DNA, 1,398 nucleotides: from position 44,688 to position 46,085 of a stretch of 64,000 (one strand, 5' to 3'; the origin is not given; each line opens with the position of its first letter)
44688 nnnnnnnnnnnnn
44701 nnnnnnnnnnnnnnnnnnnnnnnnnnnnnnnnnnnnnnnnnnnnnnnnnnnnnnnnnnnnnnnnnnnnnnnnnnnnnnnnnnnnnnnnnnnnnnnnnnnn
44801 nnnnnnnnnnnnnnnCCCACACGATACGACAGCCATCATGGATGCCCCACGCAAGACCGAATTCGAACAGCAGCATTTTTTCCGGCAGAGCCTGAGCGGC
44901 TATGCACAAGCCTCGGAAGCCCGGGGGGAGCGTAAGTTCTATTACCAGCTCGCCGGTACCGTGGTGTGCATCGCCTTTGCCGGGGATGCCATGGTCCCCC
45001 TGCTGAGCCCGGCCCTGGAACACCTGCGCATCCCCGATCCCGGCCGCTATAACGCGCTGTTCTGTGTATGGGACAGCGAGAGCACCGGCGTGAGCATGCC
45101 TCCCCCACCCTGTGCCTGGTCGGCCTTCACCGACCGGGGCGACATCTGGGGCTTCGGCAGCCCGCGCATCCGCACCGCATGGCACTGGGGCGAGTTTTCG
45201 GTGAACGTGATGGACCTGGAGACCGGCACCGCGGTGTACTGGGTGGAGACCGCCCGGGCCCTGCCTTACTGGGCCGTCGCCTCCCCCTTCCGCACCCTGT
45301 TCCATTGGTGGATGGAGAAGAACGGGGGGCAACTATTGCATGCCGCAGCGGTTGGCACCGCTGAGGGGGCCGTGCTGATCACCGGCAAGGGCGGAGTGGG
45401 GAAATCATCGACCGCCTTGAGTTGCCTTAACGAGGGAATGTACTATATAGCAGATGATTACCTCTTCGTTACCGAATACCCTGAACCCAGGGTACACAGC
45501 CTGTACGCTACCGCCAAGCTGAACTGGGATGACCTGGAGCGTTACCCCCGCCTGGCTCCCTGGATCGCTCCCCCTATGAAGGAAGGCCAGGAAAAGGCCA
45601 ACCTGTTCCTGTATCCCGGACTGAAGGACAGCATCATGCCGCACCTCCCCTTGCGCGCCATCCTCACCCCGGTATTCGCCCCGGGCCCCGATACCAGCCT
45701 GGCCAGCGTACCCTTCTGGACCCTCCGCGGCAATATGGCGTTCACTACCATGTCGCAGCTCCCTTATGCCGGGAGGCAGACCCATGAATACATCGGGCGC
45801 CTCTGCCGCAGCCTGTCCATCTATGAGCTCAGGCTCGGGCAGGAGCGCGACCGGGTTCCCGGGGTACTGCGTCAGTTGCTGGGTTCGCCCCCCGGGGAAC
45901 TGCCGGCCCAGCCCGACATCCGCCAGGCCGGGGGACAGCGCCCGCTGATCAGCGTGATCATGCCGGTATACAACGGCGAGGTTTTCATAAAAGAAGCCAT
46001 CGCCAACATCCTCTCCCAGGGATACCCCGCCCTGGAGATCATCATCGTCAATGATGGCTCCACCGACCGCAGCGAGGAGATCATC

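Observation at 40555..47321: Methyltransferase / PqqD-like / nucleotidyltransferase / ABC exporter / HprK-like cluster without a visible precursor or lasso enzymes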

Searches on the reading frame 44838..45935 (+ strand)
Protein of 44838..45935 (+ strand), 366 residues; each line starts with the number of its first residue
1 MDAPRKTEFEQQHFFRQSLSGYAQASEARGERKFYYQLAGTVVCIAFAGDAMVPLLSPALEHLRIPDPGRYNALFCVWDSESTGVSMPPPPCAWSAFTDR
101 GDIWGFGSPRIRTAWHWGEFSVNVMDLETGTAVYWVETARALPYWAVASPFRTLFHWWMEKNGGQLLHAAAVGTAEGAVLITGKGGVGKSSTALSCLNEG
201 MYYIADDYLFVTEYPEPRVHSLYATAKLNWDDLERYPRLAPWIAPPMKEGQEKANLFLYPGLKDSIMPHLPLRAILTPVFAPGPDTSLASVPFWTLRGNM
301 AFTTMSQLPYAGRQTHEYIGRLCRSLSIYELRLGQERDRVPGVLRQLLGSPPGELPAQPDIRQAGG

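Call 8: search_protein_families(library=ncbifam, proteins=[window:44838-45935:+], max_evalue=10)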
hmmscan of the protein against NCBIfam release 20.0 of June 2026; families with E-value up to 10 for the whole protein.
seq(366 aa): 6 families
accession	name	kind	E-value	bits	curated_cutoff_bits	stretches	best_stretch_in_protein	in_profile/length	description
TIGR04355.1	HprK_rel_B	hypoth_equivalog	1.2e-06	27.9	200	1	159-214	139-194/351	HprK-related kinase B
TIGR00679.1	hpr-ser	equivalog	3.7e-06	26.4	240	1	178-214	145-181/300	HPr(Ser) kinase/phosphatase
NF003883.0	PRK05428.2-1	equivalog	0.0015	18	252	1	168-209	19-60/189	HPr kinase/phosphorylase-related protein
TIGR04249.1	SCM_chp_ScmC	equivalog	0.017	14.5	125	1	160-212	121-172/292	SynChlorMet cassette protein ScmC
TIGR04352.1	HprK_rel_A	equivalog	0.021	13.9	200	1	166-210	98-142/280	HprK-related kinase A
TIGR00991.1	3a0901s02IAP34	subfamily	0.07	12.2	421.55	1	178-203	40-65/313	GTP-binding protein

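Call 9: search_solved_structures(query=window:44838-45935:+, max_evalue=10, show_alignments=2)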
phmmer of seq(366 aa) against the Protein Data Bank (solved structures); distinct sequences matched with E-value up to 10: 12.
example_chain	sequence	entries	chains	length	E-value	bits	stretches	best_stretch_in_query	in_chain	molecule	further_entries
1jb1_A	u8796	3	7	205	0.0024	20.1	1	167-216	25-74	HPRK PROTEIN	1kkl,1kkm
2qmh_A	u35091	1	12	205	0.0024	20.1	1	167-216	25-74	HPr kinase/phosphorylase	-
1ko7_A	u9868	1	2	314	0.003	19.9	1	167-214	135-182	Hpr kinase/phosphatase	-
1knx_A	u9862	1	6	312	0.065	15.4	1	176-210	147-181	Probable HPr(Ser) kinase/phosphatase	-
3tqf_A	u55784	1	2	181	0.23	13.7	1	162-212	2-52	Hpr(Ser) kinase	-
8zn7_D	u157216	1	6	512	0.35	13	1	178-266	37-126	KaiC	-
1h65_A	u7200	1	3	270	0.54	12.4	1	178-217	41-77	CHLOROPLAST OUTER ENVELOPE PROTEIN OEP34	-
3bb1_A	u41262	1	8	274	0.55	12.4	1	178-217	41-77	Translocase of chloroplast 34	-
2j3e_A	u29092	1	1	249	1.4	11.1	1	178-202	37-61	T7I23.11 PROTEIN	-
3bb4_A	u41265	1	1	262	1.4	11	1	178-202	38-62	T7I23.11 protein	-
3def_A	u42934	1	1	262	1.5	11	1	178-202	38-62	T7I23.11 protein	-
3bb3_A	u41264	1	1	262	1.5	11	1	178-202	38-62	T7I23.11 protein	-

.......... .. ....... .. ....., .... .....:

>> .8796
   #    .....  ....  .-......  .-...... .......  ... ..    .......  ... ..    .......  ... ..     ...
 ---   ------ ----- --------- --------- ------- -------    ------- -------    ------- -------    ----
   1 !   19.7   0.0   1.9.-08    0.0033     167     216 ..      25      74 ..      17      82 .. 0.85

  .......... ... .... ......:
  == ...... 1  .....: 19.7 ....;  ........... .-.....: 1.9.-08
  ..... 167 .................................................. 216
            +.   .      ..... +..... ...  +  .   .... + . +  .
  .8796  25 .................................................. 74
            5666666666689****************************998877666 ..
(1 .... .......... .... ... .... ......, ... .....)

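Call 11: find_homologous_proteins(query=window:44838-45935:+, max_evalue=0.001)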
Query seq(366 aa) (366 aa): 786 proteins with E <= 0.001 among 5159 candidates; the best 120 are listed.
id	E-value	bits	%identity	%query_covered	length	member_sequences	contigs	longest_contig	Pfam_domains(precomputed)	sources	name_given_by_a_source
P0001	1.6e-198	678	78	100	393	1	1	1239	-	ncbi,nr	ncbi:MAG: hypothetical protein IH599_01880, partial [Bacteroidales bacterium]|nr:hypothetical protei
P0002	1.6e-139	483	57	95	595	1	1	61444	PF10111.15,PF13641.13,PF00535.33,PF07475.18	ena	-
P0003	2.8e-133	463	59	95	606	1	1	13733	PF10111.15,PF13641.13,PF00535.33,PF07475.18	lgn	-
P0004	2.6e-132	460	56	96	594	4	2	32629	PF10111.15,PF13641.13,PF00535.33,PF07475.18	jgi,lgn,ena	-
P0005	3.1e-132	459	56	98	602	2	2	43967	PF10111.15,PF13641.13,PF00535.33,PF07475.18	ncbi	-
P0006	1.4e-130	454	55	96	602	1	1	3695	PF10111.15,PF13641.13,PF00535.33,PF07475.18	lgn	-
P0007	2.8e-128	446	56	98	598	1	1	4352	PF10111.15,PF13641.13,PF00535.33,PF07475.18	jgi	jgi:hypothetical protein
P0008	6.7e-128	445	56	96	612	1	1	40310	PF10111.15,PF13641.13,PF00535.33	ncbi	-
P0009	6.9e-128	445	54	100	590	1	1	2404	PF10111.15,PF13641.13,PF00535.33,PF07475.18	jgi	-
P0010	1.4e-127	444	57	96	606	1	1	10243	PF10111.15,PF13641.13,PF00535.33,PF07475.18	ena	-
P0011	2.7e-127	443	54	96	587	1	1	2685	PF10111.15,PF13641.13,PF00535.33,PF07475.18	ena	-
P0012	3.8e-126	439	55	96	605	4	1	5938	PF10111.15,PF13641.13,PF00535.33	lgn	-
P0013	4.1e-126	439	55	97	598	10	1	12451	PF10111.15,PF13641.13,PF00535.33,PF07475.18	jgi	-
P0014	5.9e-126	439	55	96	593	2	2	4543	PF10111.15,PF13641.13,PF00535.33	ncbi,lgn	-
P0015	8.6e-126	438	53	95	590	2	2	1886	PF10111.15,PF13641.13,PF00535.33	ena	-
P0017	2.2e-125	437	54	96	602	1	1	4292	PF10111.15,PF13641.13,PF00535.33,PF27840.1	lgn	-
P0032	9.6e-124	431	54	96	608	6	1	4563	PF10111.15,PF13641.13,PF00535.33,PF27840.1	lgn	-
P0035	2.8e-123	430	55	96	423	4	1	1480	PF00535.33,PF07475.18,PF27840.1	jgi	-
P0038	5.0e-123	429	54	96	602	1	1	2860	PF10111.15,PF13641.13,PF00535.33,PF27840.1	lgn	-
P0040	1.1e-122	428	54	98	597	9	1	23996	PF10111.15,PF13641.13,PF00535.33,PF27840.1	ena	-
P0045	3.4e-122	426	53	96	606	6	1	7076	PF10111.15,PF13641.13,PF00535.33,PF27840.1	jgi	-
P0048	4.5e-122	426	53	97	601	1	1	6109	PF10111.15,PF13641.13,PF00535.33,PF07475.18,PF27840.1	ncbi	-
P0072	2.5e-120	420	52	99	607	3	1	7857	PF10111.15,PF13641.13,PF00535.33,PF27840.1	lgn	-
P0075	6.8e-120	419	53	96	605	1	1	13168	PF10111.15,PF13641.13,PF00535.33,PF27840.1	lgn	-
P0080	1.5e-119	418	52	95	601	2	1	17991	PF10111.15,PF13641.13,PF00535.33,PF07475.18,PF27840.1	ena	-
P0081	1.8e-119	417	52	96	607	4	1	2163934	PF10111.15,PF13641.13,PF00535.33,PF27840.1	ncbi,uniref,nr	ncbi:glycosyltransferase [Rhodohalobacter sp. 614A]|uniref:glycosyltransferase n=1 Tax=Rhodohalobact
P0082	2.2e-119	417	54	96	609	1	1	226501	PF10111.15,PF13641.13,PF00535.33,PF07475.18,PF27840.1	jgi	jgi:hypothetical protein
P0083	3.2e-119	417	52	96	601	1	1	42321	PF10111.15,PF13641.13,PF00535.33,PF07475.18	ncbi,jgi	ncbi:MAG: glycosyltransferase [Planctomycetota bacterium]|jgi:hypothetical protein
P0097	6.0e-118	412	52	98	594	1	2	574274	PF10111.15,PF13641.13,PF00535.33,PF07475.18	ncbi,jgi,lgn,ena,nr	ncbi:MAG: hypothetical protein CVU55_01285 [Deltaproteobacteria bacterium HGW-Deltaproteobacteria-13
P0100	1.1e-117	412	52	96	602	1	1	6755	PF10111.15,PF13641.13,PF00535.33,PF27840.1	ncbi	-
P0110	8.2e-117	409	50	96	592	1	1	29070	PF10111.15,PF13641.13,PF00535.33,PF27840.1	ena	-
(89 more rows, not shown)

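Call 12: find_encoding_contigs(protein=P0081, flank=10000, max_places=2)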
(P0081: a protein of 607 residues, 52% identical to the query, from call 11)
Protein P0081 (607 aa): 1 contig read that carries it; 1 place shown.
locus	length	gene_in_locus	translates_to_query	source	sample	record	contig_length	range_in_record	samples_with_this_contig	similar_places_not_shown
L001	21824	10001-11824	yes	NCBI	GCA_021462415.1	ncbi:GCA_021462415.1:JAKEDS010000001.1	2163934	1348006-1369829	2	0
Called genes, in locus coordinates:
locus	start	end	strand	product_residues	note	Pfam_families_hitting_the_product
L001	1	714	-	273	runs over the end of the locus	PF06439:3keto-disac_hyd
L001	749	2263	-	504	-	PF01408:GFO_IDH_MocA, PF19051:GFO_IDH_MocA_C2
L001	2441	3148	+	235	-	PF13505:OMP_b-brl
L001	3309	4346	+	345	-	PF00005:ABC_tran, PF08402:TOBE_2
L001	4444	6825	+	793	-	PF13620:CarboxypepD_reg, PF13715:CarbopepD_reg_2, PF18939:DUF5686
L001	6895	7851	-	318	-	PF18884:TSP3_bac, PF00691:OmpA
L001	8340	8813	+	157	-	PF05402:PqqD (weak)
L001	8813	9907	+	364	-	PF14907:NTP_transf_5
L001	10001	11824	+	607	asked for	PF27840:ScmC (faint), PF00535:Glycos_transf_2, PF10111:Glyco_tranf_2_2, PF13641:Glyco_tranf_2_3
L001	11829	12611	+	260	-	PF13641:Glyco_tranf_2_3, PF00535:Glycos_transf_2, PF10111:Glyco_tranf_2_2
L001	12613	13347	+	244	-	PF00535:Glycos_transf_2, PF10111:Glyco_tranf_2_2, PF13641:Glyco_tranf_2_3, PF10111:Glyco_tranf_2_2 (weak)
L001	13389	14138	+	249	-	PF00535:Glycos_transf_2, PF10111:Glyco_tranf_2_2, PF13641:Glyco_tranf_2_3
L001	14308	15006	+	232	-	PF00535:Glycos_transf_2, PF10111:Glyco_tranf_2_2, PF13641:Glyco_tranf_2_3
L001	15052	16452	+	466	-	-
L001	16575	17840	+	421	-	-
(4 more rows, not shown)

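Call 13: find_encoding_contigs(protein=P0097, flank=10000, max_places=2)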
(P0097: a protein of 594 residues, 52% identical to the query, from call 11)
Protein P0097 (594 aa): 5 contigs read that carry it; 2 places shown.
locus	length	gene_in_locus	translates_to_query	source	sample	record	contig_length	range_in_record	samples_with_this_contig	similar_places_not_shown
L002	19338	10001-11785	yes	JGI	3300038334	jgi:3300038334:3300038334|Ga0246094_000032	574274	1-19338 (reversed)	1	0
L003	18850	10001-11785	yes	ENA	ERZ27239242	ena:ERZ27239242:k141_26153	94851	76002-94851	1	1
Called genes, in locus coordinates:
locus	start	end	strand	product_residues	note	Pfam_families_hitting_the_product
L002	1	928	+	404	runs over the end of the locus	PF00817:IMS, PF11798:IMS_HHH, PF10391:DNA_pol_lambd_f (weak), PF21999:IMS_HHH_1 (weak), PF11799:IMS_C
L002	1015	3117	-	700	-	PF02629:CoA_binding, PF13380:CoA_binding_2, PF13607:Succ_CoA_lig, PF13549:ATP-grasp_5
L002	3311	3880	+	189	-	PF13302:Acetyltransf_3 (weak), PF00583:Acetyltransf_1, PF13508:Acetyltransf_7 (weak)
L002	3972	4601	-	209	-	PF27271:AF_1327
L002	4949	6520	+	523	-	PF01039:Carboxyl_trans, PF03255:ACCA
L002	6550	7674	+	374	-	PF20067:SSL_N, PF08450:SGL, PF03088:Str_synth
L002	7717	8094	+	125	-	PF10861:DUF2784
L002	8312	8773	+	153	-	PF05402:PqqD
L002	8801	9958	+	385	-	PF14907:NTP_transf_5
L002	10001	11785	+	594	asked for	PF07475:Hpr_kinase_C (weak), PF13641:Glyco_tranf_2_3, PF00535:Glycos_transf_2, PF10111:Glyco_tranf_2_2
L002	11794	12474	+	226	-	PF00535:Glycos_transf_2, PF10111:Glyco_tranf_2_2, PF13641:Glyco_tranf_2_3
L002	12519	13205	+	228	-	PF00535:Glycos_transf_2, PF10111:Glyco_tranf_2_2, PF13641:Glyco_tranf_2_3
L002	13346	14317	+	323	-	PF04055:Radical_SAM, PF13186:SPASM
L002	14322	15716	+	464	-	-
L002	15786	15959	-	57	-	-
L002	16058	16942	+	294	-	-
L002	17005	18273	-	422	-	PF00749:tRNA-synt_1c, PF19269:Anticodon_2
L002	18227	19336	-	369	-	?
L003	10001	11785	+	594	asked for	PF07475:Hpr_kinase_C (weak), PF13641:Glyco_tranf_2_3, PF00535:Glycos_transf_2, PF10111:Glyco_tranf_2_2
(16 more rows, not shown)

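Call 14: find_encoding_contigs(protein=P0083, flank=10000, max_places=2)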
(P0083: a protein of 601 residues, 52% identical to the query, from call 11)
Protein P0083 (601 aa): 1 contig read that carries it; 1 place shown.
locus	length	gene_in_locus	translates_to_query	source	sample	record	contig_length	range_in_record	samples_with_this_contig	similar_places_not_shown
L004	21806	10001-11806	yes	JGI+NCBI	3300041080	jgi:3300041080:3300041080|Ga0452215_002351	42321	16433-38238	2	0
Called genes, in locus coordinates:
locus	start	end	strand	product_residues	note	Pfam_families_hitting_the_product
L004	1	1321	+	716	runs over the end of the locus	PF05157:MshEN, PF00437:T2SSE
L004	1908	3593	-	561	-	PF02366:PMT (weak), PF13231:PMT_2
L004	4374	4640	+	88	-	PF01370:Epimerase, PF16363:GDP_Man_Dehyd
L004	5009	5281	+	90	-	-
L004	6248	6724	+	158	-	PF05402:PqqD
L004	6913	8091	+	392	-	PF14907:NTP_transf_5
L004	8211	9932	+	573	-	PF00664:ABC_membrane, PF02463:SMC_N (faint), PF00005:ABC_tran, PF13304:AAA_21 (weak)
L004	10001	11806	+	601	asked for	PF07475:Hpr_kinase_C (faint), PF00535:Glycos_transf_2, PF10111:Glyco_tranf_2_2, PF13641:Glyco_tranf_2_3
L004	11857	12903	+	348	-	PF01408:GFO_IDH_MocA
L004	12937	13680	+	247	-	PF00535:Glycos_transf_2, PF10111:Glyco_tranf_2_2, PF13641:Glyco_tranf_2_3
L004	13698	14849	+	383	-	PF13477:Glyco_trans_4_2 (weak), PF13439:Glyco_transf_4, PF13579:Glyco_trans_4_4, PF20706:GT4-conflict, PF00534:Glycos_transf_1, PF13692:Glyco_trans_1_4, PF13524:Glyco_trans_1_2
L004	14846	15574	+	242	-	PF00535:Glycos_transf_2, PF10111:Glyco_tranf_2_2, PF13641:Glyco_tranf_2_3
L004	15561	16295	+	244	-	PF13489:Methyltransf_23, PF13847:Methyltransf_31 (weak), PF08241:Methyltransf_11, PF08242:Methyltransf_12, PF13649:Methyltransf_25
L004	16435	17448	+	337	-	-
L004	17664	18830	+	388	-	PF13649:Methyltransf_25, PF13847:Methyltransf_31 (weak), PF08241:Methyltransf_11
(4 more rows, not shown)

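Call 23: find_related_loci(query=A1, collection=genome_contigs, flank=10000)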
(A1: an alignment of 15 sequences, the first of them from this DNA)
Query A1 (340 aa) in genome_contigs; peptide patterns used: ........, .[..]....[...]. (x = any residue, [..] = any of these).
133 stretches matched a pattern; 98 encode a relative of the query (tblastn E <= 1e-3); the best 80 are kept; 80 distinct loci.
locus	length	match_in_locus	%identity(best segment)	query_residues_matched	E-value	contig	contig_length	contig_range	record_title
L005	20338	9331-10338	58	1-336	3e-134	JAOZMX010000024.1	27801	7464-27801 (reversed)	MAG: Bacteroidales bacterium isolate GMC4_bin_2 GMC4_1237_length_27801_cov_9.830822, whole genome shotgun sequence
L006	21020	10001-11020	58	1-340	5e-134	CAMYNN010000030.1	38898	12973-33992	MAG: Thermodesulfovibrionia bacterium isolate FO_M_Nitrospinota_07.1 genome assembly, contig: scaffold_882, whole genome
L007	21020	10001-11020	58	1-340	3e-132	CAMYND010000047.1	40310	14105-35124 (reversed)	MAG: Thermodesulfovibrionia bacterium isolate FCS_M_Nitrospinota_09 genome assembly, contig: scaffold_2108, whole genome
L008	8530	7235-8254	55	1-340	4e-131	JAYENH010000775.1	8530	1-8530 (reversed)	MAG: Bacteroidota bacterium isolate MAG060 MAG060_775, whole genome shotgun sequence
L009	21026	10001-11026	55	1-340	1e-129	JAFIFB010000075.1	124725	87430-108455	MAG: Balneolaceae bacterium isolate coassembly_bin.53 k141_28581, whole genome shotgun sequence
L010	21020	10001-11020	56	1-340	2e-128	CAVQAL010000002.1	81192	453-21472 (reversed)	MAG: uncultured delta proteobacterium isolate MFD01476.bin.1.1 genome assembly, contig: contig_107558, whole genome shot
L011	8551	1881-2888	57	1-336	5e-128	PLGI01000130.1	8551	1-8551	MAG: Syntrophaceae bacterium isolate bog_1110 73.20110800_S3D.35_contig_13505, whole genome shotgun sequence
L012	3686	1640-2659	55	1-340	2e-130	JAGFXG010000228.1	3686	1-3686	MAG: Deltaproteobacteria bacterium isolate CTSoil_056 scaffold_57827, whole genome shotgun sequence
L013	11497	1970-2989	55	1-340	1e-126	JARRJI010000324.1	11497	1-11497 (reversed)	MAG: Acidobacteriota bacterium isolate Spart_016_MAG scaffold_28497, whole genome shotgun sequence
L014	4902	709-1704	57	9-340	7e-128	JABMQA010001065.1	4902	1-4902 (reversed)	MAG: Bacteroidetes bacterium isolate bin.444 k141_5379666, whole genome shotgun sequence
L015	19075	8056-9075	55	1-340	1e-126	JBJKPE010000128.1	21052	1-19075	MAG: Thermodesulfovibrionales bacterium isolate Bin_113 S1Ck127_2500061_flag_0_multi_26.9751_len_21052, whole genome sho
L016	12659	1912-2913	56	1-334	2e-126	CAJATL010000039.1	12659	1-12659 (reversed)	MAG: uncultured Bacteroidetes bacterium isolate Loc090907-6m_bin-095 genome assembly, contig: bin-095:039/424, whole gen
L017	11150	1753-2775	55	1-340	3e-126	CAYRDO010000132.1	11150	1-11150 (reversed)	MAG TPA_asm: uncultured Rhodohalobacter sp. isolate SRP304980_co2_107 genome assembly, contig: NODE_4371_length_11150_co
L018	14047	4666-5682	53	2-340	6e-126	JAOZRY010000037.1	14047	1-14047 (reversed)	MAG: Bacteroidales bacterium isolate GMC6.maxbin2.173_sub GMC6_4246_length_14047_cov_12.938965, whole genome shotgun seq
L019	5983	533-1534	56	1-334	4e-126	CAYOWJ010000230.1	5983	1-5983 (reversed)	MAG TPA_asm: uncultured Lentimicrobiaceae bacterium isolate SRP272421_co4_479 genome assembly, contig: NODE_47118_length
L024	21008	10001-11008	56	1-336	3e-124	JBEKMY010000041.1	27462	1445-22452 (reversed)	MAG: Smithella sp. isolate SPRUCE 404 SPRUCE_404_41, whole genome shotgun sequence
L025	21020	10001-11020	56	1-340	4e-124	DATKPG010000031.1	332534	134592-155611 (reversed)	MAG TPA_asm: Smithella sp. isolate SMAG_U14785 k141_2515994, whole genome shotgun sequence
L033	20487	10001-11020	53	1-340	3e-122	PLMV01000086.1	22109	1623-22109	MAG: Syntrophaceae bacterium isolate fen_1165 73.20120800_E2X.4_contig_3247, whole genome shotgun sequence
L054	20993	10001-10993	49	6-336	1e-109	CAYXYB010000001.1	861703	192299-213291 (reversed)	MAG TPA_asm: uncultured Lentimicrobiaceae bacterium isolate SRP263991_co5_611 genome assembly, contig: NODE_3_length_861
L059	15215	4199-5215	50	1-340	7e-106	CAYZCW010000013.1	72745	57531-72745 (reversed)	MAG TPA_asm: uncultured Bacteroidales bacterium isolate SRP241341_co1_227 genome assembly, contig: NODE_474_length_72745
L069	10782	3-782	57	77-336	4e-101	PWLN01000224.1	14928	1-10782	MAG: Balneolaceae bacterium isolate CSSed10_244R1 CS-Sed10-C8651, whole genome shotgun sequence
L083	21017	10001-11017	48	2-340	5e-92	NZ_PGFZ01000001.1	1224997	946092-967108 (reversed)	Methylovulum psychrotolerans strain Sph1 AADEFJLK_1, whole genome shotgun sequence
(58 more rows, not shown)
